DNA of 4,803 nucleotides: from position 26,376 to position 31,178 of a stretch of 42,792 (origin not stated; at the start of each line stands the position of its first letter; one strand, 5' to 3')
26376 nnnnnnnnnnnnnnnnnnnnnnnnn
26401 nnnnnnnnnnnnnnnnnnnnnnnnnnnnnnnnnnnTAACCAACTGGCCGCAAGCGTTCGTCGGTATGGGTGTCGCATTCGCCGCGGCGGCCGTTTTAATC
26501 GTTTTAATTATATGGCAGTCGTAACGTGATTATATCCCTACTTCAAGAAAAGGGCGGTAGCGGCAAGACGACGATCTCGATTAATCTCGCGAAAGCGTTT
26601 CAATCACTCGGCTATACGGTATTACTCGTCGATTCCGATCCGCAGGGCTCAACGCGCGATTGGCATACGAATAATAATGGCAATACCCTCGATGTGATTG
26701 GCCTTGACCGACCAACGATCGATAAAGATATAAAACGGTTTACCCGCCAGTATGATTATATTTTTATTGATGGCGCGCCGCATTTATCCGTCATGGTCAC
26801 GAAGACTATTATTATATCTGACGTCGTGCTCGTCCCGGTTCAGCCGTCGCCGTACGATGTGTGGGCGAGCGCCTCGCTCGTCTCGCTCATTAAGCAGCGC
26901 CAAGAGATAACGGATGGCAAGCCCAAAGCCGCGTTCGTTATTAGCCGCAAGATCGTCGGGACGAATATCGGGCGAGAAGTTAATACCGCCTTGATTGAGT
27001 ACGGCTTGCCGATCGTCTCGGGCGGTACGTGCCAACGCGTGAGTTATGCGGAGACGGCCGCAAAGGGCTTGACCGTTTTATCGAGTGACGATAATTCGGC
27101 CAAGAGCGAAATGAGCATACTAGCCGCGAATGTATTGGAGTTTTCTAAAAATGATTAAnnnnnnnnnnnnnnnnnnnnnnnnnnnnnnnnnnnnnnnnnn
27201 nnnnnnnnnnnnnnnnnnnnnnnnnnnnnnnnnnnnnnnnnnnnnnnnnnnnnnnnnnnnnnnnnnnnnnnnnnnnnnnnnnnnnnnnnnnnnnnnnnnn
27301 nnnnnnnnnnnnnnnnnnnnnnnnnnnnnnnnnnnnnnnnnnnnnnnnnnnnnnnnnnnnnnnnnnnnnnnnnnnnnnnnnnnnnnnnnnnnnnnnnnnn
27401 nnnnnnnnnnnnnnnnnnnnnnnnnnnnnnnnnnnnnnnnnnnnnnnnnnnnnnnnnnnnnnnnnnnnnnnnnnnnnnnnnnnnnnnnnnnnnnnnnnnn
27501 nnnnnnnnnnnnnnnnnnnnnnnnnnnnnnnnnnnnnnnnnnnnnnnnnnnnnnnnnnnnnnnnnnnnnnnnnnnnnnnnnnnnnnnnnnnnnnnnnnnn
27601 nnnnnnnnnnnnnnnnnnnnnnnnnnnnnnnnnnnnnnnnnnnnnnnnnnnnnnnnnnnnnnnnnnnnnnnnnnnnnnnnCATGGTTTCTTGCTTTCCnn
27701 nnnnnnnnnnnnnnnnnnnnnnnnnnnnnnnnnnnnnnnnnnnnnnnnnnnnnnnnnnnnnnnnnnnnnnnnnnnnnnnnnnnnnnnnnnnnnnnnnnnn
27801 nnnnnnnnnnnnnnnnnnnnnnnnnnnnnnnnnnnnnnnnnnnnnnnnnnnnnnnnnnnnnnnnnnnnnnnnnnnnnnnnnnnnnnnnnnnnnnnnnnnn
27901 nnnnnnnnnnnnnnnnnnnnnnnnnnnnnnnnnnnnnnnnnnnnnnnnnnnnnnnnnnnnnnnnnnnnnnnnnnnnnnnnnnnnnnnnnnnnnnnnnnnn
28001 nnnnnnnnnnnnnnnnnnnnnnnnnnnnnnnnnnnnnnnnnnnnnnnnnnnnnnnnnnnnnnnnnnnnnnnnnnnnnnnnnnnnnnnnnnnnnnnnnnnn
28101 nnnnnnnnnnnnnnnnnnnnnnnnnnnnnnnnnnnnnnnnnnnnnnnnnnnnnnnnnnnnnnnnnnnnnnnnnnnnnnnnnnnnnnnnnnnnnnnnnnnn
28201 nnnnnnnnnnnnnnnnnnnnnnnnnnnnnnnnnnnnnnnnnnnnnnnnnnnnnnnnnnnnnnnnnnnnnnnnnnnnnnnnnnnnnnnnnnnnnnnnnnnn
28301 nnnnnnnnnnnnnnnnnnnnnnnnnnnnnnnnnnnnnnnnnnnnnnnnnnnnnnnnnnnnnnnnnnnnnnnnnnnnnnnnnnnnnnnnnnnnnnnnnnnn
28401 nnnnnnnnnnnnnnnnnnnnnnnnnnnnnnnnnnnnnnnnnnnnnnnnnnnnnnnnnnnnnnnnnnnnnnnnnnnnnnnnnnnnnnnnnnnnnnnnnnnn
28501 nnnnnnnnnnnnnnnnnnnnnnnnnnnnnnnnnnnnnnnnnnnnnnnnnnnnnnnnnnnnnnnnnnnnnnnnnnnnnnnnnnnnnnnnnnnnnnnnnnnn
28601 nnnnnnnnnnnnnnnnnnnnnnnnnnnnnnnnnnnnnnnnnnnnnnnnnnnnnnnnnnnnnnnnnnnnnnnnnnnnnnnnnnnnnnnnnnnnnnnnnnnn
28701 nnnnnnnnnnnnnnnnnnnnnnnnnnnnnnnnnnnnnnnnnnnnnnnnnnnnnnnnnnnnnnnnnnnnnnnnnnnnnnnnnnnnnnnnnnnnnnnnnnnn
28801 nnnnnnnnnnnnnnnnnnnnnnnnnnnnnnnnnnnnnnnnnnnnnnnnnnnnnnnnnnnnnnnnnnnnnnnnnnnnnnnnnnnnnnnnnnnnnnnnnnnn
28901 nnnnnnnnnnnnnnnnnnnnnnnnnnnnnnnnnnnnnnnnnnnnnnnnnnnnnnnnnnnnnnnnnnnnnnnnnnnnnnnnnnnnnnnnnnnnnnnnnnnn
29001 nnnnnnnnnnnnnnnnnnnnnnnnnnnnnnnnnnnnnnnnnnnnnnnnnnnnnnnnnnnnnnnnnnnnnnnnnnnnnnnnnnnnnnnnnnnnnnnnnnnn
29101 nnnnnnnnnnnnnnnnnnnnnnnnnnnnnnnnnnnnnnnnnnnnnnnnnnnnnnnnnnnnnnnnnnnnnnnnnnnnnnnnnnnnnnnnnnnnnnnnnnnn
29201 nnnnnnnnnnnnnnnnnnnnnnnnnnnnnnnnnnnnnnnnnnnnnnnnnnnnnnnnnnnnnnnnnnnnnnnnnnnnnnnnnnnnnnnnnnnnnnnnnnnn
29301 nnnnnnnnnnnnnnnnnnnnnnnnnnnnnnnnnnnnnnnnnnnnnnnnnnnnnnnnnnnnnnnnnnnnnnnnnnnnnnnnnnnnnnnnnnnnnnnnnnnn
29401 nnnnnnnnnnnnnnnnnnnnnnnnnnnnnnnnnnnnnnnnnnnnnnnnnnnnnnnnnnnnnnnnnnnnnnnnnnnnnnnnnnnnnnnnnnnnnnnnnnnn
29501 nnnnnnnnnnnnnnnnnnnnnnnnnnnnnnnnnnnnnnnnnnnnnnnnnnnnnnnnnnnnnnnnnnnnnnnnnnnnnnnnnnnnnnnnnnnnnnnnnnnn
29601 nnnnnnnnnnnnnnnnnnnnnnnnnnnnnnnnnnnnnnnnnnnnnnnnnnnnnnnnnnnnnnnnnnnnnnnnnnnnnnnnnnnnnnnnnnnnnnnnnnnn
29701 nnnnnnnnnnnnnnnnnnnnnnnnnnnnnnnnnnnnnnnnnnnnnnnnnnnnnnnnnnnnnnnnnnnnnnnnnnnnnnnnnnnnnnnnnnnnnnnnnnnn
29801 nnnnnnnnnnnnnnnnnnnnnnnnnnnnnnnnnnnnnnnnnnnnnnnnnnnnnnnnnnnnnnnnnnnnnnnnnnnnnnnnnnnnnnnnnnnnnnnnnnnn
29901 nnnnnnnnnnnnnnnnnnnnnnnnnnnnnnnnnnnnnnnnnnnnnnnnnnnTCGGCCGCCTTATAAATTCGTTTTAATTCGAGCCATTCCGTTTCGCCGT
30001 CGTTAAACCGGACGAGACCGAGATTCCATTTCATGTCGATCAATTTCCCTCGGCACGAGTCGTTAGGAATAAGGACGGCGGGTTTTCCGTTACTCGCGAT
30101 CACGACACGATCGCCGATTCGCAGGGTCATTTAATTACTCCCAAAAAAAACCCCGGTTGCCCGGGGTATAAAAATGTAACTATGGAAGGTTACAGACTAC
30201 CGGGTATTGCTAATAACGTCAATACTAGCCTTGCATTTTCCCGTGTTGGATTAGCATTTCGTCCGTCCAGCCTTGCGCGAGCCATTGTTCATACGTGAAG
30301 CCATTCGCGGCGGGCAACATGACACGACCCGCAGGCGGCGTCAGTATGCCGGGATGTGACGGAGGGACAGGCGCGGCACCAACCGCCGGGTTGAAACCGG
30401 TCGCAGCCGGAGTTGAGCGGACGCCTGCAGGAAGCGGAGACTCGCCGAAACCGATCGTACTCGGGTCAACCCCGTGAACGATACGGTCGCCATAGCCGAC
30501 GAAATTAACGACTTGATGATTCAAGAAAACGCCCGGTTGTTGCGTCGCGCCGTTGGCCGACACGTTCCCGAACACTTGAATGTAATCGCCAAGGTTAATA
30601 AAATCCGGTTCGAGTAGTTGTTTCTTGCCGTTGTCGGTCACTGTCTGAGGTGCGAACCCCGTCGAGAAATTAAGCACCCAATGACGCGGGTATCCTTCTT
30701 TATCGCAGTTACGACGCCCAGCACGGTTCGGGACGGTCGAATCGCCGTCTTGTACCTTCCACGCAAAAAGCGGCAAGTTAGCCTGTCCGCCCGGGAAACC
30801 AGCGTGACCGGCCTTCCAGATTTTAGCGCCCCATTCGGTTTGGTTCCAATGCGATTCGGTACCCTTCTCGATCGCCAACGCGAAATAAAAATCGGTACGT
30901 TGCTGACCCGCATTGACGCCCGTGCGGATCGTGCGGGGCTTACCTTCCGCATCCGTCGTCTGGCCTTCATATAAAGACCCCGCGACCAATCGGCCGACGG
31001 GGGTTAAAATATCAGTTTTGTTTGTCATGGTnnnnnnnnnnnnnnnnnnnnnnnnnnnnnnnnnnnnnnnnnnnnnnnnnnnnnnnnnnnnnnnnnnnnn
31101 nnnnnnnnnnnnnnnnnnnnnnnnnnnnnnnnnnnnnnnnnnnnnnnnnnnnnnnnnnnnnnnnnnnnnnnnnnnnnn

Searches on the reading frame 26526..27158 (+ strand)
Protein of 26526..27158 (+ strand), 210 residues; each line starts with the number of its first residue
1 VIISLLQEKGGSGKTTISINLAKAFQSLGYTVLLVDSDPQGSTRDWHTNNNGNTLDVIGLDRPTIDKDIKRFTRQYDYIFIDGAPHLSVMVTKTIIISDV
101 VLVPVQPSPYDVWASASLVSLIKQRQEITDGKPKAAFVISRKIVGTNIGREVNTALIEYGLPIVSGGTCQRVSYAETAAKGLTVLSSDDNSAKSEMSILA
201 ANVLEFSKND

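Call 18: search_protein_families(library=phrogs, proteins=[window:26526-27158:+], max_evalue=0.001)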
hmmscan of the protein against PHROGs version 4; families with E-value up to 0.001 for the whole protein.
window:26526-27158:+ (210 aa): 1 family
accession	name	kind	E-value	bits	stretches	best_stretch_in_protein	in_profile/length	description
phrog_164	-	DNA, RNA and nucleotide metabolism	9.7e-41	141.3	1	1-206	225-472/500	ParA-like partition protein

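Call 45: search_protein_families(library=pfam, proteins=[window:26526-27158:+], max_evalue=0.01)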
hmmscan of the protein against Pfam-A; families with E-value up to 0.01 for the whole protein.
window:26526-27158:+ (210 aa): 9 families
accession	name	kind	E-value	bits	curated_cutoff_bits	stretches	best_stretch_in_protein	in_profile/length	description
PF13614.12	AAA_31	-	3.8e-25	89.3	27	2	2-43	3-44/177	AAA domain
PF01656.29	CbiA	-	1.5e-14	54.5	25.4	1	4-184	2-125/125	CobQ/CobB/MinD/ParA nucleotide binding domain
PF09140.17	MipZ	-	1e-09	38.6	20.7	1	2-64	2-64/262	ATPase MipZ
PF07015.17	VirC1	-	6.9e-07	29.3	24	1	4-203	5-211/231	VirC1 protein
PF06564.18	CBP_BcsQ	-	3.1e-06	27.3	21.3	1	4-40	5-41/234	Cellulose biosynthesis protein BcsQ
PF10609.15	ParA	-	9.7e-06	25.6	27.1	1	2-42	5-45/246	NUBPL iron-transfer P-loop NTPase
PF02374.21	ArsA_ATPase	-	3.2e-05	23.7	24.3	1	5-52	5-52/305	Anion-transporting ATPase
PF00142.24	Fer4_NifH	-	0.00069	19.6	25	1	8-44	7-44/271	4Fe-4S iron sulfur cluster binding proteins, NifH/frxC family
PF25199.1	nSTAND_NTPase5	-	0.003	17.8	34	1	5-64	45-106/145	Novel STAND NTPase 5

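Call 47: search_dna_similar(query=window:26526-27158:+, collection=phages, mode=protein, max_rows=15)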
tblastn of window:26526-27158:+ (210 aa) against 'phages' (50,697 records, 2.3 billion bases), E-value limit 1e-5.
Records with a match: 247; places in all: 248; records where one place covers at least 80% of the query: 107.
Best place of each record, by identity: <60% 247.
By first word of the organism name: Mycobacterium 139; Gordonia 28; Burkholderia 26; Bacteriophage 11; Vibrio 8; Listeria 6; Aeromonas 4; Zymomonas 3; Acinetobacter 3; Rhizobium 3; and 11 more.
By host as written in the record: Mycobacterium smegmatis mc2 155 112; Gordonia terrae 3612 24; - 20; Mycobacterium smegmatis mc#155 16; Burkholderia pseudomallei 15; Listeria monocytogenes 6; Vibrio parahaemolyticus 5; Burkholderia sp. 5; and 29 more.
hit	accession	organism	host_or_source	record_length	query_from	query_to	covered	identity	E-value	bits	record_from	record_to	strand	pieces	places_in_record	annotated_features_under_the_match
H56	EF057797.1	Vibrio phage VP882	Vibrio parahaemolyticus O3:K6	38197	2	207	98%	46.9%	3e-52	185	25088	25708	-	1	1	parA protein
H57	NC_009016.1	Vibrio phage VP882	Vibrio parahaemolyticus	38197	2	207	98%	46.9%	3e-52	185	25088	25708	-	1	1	ParA-like partition protein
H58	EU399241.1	Halomonas phage phiHAP-1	-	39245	2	206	98%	46.1%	6e-56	196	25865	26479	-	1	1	partitioning protein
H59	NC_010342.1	Halomonas phage phiHAP-1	Halomonas aquamarina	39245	2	206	98%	46.1%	6e-56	196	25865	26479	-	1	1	ParA-like partition protein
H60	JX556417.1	Vibrio phage vB_VpaM_MAR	Vibrio parahaemolyticus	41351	2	206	98%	45.7%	6e-53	187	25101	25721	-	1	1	partition protein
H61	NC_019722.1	Vibrio phage vB_VpaM_MAR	Vibrio parahaemolyticus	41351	2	206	98%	45.7%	6e-53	187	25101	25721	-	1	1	ParA-like partition protein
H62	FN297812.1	Vibrio phage VP585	Vibrio parahaemolyticus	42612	2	206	98%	44.7%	2e-52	186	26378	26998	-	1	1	gp38 protein | gp37 protein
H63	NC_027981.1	Vibrio phage VP585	Vibrio parahaemolyticus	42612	2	206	98%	44.7%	2e-52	186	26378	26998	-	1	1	ParA-like partition protein | gp37 protein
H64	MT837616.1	Bacteriophage sp.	human fecal samples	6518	1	206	98%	42.8%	2e-48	174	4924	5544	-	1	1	record has no annotation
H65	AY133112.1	Vibrio phage VHML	-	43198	2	180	85%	44.5%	1e-43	160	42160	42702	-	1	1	orf58: ORF58 | orf57: ORF57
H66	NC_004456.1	Vibrio phage VHML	Vibrio harveyi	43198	2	180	85%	44.5%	1e-43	160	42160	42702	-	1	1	ParA-like partition protein | ORF57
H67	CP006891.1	Zymomonas mobilis subsp. mobilis str. CP4 = NRRL B-14023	-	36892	1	206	98%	34.7%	1e-34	135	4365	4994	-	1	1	plasmid segregation oscillating ATPase ParF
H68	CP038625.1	Arsenophonus nasoniae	Nasonia vitripennis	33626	2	208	99%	33.6%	4e-28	116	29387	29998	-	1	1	soj_4: Sporulation initiation inhibitor protein Soj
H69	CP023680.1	Zymomonas mobilis subsp. mobilis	-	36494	1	206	98%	33.5%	1e-33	132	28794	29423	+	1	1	CobQ/CobB/MinD/ParA nucleotide binding domain protein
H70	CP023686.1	Zymomonas mobilis subsp. mobilis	-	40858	1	206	98%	33.5%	1e-33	132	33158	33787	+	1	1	CobQ/CobB/MinD/ParA nucleotide binding domain protein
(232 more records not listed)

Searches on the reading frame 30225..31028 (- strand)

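Call 18: search_protein_families(library=phrogs, proteins=[window:30225-31028:-], max_evalue=0.001)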
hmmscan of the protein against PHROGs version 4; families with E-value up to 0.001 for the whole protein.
window:30225-31028:- (267 aa): 1 family
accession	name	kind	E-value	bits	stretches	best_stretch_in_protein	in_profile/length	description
phrog_7011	-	DNA, RNA and nucleotide metabolism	8.6e-59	200.3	1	3-266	3-301/303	Gp2.5-like ssDNA binding protein and ssDNA annealing protein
